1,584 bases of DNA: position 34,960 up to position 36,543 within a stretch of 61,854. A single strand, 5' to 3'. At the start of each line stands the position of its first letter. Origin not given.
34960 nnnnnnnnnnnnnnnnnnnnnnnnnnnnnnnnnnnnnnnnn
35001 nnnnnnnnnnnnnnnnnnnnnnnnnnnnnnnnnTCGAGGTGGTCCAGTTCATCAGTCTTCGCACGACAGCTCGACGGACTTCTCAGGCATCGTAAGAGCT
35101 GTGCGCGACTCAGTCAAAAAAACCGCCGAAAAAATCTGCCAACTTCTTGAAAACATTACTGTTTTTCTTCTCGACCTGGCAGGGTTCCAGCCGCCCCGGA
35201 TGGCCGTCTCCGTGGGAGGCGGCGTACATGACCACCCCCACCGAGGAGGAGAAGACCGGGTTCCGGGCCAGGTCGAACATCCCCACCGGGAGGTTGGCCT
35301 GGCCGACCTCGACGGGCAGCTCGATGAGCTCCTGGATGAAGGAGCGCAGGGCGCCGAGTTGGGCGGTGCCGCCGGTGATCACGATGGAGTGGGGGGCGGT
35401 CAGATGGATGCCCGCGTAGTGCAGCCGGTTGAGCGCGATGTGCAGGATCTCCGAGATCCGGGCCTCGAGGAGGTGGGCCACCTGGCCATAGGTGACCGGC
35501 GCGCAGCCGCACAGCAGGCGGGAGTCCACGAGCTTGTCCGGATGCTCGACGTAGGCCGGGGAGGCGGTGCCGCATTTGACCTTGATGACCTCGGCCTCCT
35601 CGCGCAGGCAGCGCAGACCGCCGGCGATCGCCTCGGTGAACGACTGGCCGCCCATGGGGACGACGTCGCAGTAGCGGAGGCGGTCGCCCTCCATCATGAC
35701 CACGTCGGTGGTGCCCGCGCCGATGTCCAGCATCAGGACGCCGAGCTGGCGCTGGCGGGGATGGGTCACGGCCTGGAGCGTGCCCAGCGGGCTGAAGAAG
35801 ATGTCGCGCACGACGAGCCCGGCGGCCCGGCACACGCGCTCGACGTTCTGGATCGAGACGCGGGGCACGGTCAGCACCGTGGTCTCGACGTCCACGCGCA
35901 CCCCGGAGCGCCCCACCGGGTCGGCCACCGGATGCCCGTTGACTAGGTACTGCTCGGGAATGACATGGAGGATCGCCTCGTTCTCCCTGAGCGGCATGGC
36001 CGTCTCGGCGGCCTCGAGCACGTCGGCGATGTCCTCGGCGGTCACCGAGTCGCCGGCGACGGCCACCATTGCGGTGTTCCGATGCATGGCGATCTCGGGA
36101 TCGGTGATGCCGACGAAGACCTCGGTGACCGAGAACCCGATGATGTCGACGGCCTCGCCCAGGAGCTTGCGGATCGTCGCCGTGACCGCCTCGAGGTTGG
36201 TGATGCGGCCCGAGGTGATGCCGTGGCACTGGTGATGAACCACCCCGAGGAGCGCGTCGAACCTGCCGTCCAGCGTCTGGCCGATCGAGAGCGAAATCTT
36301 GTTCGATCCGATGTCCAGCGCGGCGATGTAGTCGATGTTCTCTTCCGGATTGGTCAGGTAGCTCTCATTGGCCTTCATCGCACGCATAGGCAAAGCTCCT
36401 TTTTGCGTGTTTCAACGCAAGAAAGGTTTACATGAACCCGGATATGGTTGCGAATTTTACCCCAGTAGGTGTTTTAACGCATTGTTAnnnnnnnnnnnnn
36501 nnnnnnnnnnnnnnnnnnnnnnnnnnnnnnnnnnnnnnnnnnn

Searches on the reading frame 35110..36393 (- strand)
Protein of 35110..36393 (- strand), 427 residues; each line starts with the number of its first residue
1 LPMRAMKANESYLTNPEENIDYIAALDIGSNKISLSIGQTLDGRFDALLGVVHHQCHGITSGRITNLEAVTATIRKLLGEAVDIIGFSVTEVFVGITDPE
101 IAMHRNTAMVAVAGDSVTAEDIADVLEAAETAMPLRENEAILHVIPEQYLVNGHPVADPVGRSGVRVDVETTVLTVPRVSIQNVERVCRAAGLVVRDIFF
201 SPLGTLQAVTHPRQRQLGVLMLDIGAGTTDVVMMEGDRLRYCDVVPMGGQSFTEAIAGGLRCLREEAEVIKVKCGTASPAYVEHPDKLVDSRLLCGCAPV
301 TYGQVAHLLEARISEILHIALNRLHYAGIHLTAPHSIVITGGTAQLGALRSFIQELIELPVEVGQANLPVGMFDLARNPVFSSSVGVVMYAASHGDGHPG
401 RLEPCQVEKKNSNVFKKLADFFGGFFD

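Call 44: search_protein_families(library=pfam, proteins=[window:35110-36393:-], max_evalue=0.0001)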
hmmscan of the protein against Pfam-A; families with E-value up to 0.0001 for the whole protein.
window:35110-36393:- (427 aa): 4 families
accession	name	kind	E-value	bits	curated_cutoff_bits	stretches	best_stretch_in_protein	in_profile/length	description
PF14450.12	FtsA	-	8.7e-24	84.7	31.8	1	221-386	2-127/127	Cell division protein FtsA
PF02491.25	SHS2_FTSA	-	3.3e-16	59.8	25.4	1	101-175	4-79/79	SHS2 domain inserted in FTSA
PF06723.19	MreB_Mbl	-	5.9e-11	42.2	27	1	215-367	143-307/327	MreB/Mbl protein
PF11104.14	PilM_2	-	6.4e-06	25.8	27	0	215-273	178-236/340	Type IV pilus assembly protein PilM;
